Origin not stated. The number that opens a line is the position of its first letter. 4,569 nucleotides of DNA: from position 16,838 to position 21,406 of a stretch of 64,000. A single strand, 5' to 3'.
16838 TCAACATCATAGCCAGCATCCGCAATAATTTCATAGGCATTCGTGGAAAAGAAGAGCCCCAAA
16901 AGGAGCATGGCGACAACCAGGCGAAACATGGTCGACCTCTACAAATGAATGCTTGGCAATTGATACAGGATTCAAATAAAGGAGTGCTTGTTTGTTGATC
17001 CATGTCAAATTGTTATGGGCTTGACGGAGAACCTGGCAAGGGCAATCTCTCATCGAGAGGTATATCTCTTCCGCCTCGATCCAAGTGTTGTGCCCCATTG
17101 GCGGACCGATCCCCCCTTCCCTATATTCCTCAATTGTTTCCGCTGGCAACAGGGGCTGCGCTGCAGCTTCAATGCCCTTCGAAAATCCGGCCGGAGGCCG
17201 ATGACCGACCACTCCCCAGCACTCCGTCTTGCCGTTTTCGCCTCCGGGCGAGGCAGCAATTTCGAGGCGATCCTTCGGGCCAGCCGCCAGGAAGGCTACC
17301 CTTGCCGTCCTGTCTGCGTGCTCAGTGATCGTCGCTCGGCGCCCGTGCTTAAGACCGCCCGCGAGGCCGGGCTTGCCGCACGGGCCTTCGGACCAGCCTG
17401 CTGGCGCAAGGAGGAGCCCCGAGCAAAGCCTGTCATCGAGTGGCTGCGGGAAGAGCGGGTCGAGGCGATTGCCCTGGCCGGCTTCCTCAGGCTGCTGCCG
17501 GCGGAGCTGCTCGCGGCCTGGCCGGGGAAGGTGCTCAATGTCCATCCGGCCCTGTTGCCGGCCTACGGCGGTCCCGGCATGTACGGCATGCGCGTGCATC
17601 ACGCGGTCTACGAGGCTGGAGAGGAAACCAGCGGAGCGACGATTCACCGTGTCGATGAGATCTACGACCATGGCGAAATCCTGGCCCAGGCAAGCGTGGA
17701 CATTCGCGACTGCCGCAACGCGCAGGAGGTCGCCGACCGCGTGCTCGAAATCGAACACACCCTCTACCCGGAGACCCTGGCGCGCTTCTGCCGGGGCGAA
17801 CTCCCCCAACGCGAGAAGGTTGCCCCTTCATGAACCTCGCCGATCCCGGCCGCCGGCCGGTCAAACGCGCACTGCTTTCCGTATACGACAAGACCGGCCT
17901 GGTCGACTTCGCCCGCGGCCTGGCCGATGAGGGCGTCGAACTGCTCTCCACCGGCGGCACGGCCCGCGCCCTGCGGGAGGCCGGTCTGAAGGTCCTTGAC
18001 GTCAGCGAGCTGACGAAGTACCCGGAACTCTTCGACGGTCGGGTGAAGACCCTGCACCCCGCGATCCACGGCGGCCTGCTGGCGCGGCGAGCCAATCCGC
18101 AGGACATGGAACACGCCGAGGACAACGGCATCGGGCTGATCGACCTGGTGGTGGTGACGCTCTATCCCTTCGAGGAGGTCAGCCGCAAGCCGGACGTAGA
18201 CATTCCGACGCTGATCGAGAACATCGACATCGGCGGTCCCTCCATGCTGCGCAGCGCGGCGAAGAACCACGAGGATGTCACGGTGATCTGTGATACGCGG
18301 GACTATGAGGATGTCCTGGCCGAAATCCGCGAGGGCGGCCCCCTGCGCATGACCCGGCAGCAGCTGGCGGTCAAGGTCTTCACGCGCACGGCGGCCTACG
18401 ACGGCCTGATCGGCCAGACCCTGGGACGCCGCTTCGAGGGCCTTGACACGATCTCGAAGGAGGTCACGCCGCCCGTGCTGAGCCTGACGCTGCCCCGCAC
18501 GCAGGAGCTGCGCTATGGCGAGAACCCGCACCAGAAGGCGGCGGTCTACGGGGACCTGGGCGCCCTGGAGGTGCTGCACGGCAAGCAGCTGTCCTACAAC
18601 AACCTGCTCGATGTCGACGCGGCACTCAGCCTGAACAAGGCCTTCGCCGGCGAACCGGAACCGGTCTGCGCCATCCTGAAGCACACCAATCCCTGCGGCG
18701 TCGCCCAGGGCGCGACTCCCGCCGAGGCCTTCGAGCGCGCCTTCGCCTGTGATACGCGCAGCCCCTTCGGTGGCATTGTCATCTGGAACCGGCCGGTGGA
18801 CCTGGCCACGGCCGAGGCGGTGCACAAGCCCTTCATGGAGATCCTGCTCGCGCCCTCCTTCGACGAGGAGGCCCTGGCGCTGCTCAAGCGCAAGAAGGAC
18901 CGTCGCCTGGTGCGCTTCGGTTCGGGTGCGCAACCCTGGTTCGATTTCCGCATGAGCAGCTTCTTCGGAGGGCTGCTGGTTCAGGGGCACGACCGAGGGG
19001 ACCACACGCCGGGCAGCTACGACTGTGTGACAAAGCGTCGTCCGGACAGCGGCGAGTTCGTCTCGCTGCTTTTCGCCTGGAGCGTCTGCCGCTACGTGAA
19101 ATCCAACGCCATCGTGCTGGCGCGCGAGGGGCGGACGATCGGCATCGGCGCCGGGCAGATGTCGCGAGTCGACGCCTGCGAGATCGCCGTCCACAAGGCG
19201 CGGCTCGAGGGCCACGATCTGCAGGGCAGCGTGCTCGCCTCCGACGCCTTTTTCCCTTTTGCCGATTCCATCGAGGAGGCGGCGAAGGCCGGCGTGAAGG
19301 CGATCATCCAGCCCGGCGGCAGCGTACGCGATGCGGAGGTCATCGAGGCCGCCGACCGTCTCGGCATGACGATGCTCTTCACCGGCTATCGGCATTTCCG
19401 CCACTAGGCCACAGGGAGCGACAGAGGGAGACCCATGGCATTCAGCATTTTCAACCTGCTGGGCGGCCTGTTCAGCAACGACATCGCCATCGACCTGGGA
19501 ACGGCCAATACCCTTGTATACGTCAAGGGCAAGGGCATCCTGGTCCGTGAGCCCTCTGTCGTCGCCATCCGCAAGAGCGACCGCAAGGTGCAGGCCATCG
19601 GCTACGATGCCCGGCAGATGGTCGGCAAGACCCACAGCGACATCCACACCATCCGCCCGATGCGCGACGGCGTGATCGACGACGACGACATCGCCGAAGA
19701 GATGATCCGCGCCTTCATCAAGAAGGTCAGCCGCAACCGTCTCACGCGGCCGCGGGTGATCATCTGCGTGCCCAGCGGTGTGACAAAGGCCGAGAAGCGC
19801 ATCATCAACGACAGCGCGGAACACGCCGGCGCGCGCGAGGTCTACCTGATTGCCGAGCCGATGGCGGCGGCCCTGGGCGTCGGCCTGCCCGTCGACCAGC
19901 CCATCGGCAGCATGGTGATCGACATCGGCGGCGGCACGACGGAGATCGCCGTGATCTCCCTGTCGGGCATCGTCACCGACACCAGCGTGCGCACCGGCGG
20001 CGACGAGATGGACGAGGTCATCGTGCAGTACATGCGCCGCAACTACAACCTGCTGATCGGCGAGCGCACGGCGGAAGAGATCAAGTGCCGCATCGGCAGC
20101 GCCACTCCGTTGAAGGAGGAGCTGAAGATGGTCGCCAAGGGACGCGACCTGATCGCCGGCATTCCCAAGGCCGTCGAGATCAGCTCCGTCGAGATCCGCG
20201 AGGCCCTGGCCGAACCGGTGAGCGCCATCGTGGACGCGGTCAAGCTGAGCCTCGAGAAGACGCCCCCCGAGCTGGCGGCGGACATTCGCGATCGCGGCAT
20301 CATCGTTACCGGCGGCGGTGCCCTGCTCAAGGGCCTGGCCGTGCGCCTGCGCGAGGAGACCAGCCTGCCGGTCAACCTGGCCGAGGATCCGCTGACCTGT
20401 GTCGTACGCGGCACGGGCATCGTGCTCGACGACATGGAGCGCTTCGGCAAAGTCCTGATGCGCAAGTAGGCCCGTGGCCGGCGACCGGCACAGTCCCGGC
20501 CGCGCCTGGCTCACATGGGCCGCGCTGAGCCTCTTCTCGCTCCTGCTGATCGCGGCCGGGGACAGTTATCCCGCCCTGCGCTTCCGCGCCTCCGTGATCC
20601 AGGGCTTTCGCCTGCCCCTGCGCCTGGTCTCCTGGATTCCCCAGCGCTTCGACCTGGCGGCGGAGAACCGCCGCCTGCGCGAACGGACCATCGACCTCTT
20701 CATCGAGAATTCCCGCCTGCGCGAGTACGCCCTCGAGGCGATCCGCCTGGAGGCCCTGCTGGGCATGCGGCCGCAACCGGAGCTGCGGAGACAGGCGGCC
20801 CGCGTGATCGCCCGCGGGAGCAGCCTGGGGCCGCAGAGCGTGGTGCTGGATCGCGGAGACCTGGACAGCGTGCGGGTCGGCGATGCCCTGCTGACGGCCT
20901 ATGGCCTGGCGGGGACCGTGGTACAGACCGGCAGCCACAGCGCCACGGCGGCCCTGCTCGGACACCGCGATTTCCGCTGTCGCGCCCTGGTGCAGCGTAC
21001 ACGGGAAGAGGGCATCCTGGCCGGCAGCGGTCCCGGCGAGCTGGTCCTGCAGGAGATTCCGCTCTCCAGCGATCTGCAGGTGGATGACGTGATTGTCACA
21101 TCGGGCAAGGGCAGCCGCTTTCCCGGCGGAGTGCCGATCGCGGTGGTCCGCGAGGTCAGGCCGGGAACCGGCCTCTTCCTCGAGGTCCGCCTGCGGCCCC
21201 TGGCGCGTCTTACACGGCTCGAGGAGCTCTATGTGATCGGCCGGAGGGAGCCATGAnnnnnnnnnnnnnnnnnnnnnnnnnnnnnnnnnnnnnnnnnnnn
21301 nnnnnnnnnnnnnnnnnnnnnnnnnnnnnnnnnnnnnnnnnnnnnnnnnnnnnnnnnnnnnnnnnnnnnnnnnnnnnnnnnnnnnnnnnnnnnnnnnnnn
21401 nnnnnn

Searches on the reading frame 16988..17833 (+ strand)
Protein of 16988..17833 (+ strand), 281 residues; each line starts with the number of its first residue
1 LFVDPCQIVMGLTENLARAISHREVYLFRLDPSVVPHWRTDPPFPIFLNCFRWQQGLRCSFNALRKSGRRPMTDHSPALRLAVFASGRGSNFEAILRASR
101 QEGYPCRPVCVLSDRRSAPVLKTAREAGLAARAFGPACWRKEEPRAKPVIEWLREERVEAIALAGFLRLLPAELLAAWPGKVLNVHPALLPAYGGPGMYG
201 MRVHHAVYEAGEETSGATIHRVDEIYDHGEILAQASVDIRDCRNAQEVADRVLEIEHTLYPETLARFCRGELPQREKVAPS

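Call 32: search_protein_families(library=pfam, proteins=[window:16988-17833:+], max_evalue=0.001)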
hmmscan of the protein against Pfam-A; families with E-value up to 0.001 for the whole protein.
window:16988-17833:+ (281 aa): 1 family
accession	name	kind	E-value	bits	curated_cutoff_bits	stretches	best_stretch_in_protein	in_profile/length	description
PF00551.24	Formyl_trans_N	-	1.1e-43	149.6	26.1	1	80-264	2-181/181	Formyl transferase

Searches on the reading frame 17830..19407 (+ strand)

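Call 32: search_protein_families(library=pfam, proteins=[window:17830-19407:+], max_evalue=0.001)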
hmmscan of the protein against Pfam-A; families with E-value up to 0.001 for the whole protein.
window:17830-19407:+ (525 aa): 2 families
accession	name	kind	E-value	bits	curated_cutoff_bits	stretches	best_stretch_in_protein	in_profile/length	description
PF01808.24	AICARFT_IMPCHas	-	1e-106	357.3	25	1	143-456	1-311/311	AICARFT/IMPCHase bienzyme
PF02142.27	MGS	-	2.8e-21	75.9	24.1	1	23-137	1-93/94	MGS-like domain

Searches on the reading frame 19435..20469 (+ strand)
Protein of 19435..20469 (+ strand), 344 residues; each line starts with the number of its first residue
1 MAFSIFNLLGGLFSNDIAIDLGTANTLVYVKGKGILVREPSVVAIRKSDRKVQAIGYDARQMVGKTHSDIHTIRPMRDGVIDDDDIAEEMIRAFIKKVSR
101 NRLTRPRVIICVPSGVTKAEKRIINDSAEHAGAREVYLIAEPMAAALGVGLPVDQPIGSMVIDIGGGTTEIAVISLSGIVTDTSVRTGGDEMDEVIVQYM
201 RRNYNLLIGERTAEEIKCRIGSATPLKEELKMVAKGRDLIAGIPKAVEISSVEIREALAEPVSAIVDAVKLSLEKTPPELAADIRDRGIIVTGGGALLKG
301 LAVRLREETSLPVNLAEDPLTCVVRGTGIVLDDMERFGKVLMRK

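Call 32: search_protein_families(library=pfam, proteins=[window:19435-20469:+], max_evalue=0.001)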
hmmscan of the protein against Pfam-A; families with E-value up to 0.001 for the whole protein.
window:19435-20469:+ (344 aa): 6 families
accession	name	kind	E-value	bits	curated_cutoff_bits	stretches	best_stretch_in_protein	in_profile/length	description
PF06723.19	MreB_Mbl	-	1.1e-140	468.6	27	1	14-336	1-324/327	MreB/Mbl protein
PF00022.25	Actin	-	3.3e-13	49.4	27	1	35-203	26-190/410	Actin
PF00012.26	HSP70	-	1.1e-11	44.1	20.6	1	107-205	135-239/599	Hsp70 protein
PF14450.12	FtsA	-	5.7e-08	33.6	31.8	1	160-318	1-112/127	Cell division protein FtsA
PF25216.1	Volactin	-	3.9e-07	30.3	35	1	44-327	50-317/321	Volactin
PF11104.14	PilM_2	-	0.00037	20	27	0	289-318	278-307/340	Type IV pilus assembly protein PilM;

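Call 34: find_related_loci(query=window:19435-20469:+, collection=genome_contigs, flank=1000)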
Query window:19435-20469:+ (344 aa) in genome_contigs; peptide patterns used: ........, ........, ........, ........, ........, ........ (x = any residue, [..] = any of these).
207 stretches matched a pattern; 34 encode a relative of the query (tblastn E <= 1e-3); 34 distinct loci.
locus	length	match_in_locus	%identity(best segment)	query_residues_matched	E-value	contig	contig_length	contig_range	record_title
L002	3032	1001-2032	90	1-344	0e+0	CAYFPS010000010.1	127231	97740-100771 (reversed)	MAG TPA_asm: uncultured Bacteroidaceae bacterium isolate ERP019367_co1_104 genome assembly, contig: NODE_193_length_1272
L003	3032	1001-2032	90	1-344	0e+0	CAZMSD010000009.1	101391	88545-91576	MAG TPA_asm: uncultured Bacteroidaceae bacterium isolate binchicken_co65_461 genome assembly, contig: NODE_577_length_10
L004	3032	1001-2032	88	1-344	0e+0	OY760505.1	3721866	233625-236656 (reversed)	MAG: Candidatus Delongbacteria bacterium isolate e048cef4-8537-4b4e-84e6-a717ce783c17 genome assembly, chromosome: 1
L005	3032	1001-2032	74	7-344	2e-172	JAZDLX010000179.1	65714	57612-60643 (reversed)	MAG: bacterium isolate MEGAHIT-group-0.623 k141_8055444, whole genome shotgun sequence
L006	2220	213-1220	75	9-344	9e-178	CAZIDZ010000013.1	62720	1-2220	MAG TPA_asm: uncultured bacterium isolate SRP214966_co4_367 genome assembly, contig: NODE_218_length_62720_cov_18.319556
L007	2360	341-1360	63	5-343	3e-150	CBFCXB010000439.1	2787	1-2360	MAG TPA_asm: uncultured bacterium isolate ERR13917544_metabat2_3 genome assembly, contig: ERZ26802894.8512, whole genome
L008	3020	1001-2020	63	5-343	2e-143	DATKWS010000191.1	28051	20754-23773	MAG TPA_asm: Patescibacteria group bacterium isolate SMAG_U14169 k141_1971278, whole genome shotgun sequence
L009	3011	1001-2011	61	1-341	5e-140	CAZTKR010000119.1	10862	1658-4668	MAG TPA_asm: uncultured bacterium isolate binchicken_co334_18 genome assembly, contig: NODE_11184_length_10862_cov_5.402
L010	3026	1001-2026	62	6-343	1e-139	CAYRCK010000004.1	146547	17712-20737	MAG TPA_asm: uncultured bacterium isolate binchicken_co334_246 genome assembly, contig: NODE_102_length_146547_cov_8.045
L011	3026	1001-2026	61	3-343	2e-138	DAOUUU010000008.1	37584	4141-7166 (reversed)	MAG TPA_asm: Candidatus Krumholzibacteriota bacterium isolate CSMAG_831 CSMAG_831_k141_655654_length_37584_cov_9.0000, w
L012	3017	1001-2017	61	4-341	2e-138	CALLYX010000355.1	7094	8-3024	MAG TPA_asm: uncultured bacterium isolate ERR2113683_bin.0_CONCOCT_v1.1_MAG genome assembly, contig: ERZ1026792.3625, wh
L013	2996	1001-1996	63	4-334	2e-135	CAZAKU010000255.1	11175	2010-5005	MAG TPA_asm: uncultured Lentisphaerales bacterium isolate SRP163645_co1_218 genome assembly, contig: k141_11160443, whol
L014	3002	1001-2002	58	5-337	8e-129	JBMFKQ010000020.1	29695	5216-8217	MAG: Elusimicrobiales bacterium isolate KM4336-27 NODE_20_length_29695_cov_8.859005, whole genome shotgun sequence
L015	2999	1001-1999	59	5-336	4e-129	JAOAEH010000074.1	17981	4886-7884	MAG: Elusimicrobiales bacterium isolate SKW254 k141_908321, whole genome shotgun sequence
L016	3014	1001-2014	60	9-343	6e-128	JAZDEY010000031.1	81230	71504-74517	MAG: Candidatus Eisenbacteria bacterium isolate MEGAHIT-group-0.172 k141_16257508, whole genome shotgun sequence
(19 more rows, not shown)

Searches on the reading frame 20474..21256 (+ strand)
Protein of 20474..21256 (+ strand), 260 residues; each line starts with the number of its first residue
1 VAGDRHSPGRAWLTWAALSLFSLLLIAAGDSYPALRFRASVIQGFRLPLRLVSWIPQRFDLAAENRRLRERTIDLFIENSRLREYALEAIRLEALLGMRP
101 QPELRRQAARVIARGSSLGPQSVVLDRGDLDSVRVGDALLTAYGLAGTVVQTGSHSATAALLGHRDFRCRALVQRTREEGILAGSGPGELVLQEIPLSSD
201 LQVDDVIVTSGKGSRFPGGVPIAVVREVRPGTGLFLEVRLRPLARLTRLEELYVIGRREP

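Call 32: search_protein_families(library=pfam, proteins=[window:20474-21256:+], max_evalue=0.001)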
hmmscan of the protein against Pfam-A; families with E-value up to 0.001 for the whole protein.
window:20474-21256:+ (260 aa): 1 family
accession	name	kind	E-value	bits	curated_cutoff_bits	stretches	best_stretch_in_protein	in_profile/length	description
PF04085.20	MreC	-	5.7e-31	107.7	28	1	111-255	1-146/147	Rod shape-determining protein MreC, barrel core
